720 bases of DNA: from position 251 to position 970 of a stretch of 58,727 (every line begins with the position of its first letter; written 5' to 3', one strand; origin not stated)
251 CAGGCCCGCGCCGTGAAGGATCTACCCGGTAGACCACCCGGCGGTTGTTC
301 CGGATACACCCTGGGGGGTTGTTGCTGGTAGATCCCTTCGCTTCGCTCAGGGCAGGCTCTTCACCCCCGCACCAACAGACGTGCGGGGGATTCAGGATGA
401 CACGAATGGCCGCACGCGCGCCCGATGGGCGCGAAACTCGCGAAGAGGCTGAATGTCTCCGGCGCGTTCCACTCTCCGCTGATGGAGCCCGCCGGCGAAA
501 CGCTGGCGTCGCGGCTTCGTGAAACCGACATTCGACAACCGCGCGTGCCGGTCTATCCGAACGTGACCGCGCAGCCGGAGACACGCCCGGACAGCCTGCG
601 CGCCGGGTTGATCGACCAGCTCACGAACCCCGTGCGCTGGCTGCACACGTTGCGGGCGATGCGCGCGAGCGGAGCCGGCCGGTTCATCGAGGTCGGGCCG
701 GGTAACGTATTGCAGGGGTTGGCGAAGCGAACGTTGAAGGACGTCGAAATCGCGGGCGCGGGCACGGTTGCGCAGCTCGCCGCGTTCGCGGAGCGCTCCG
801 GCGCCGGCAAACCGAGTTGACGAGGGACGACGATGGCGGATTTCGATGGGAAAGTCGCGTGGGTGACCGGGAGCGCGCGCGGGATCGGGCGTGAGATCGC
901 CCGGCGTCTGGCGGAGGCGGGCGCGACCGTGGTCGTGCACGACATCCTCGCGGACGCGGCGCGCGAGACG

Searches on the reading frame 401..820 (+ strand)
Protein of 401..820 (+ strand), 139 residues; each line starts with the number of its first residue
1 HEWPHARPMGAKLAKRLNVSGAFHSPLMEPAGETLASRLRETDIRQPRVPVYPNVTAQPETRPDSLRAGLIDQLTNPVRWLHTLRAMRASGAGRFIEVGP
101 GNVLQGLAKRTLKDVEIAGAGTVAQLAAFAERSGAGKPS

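Call 88: search_protein_families(library=pfam, proteins=[window:401-820:+])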
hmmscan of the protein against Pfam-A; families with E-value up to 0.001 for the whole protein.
window:401-820:+ (139 aa): 1 family
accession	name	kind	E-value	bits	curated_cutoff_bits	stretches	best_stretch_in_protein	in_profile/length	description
PF00698.26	Acyl_transf_1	-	1.1e-10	42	32.7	1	14-116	181-283/319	Acyl transferase domain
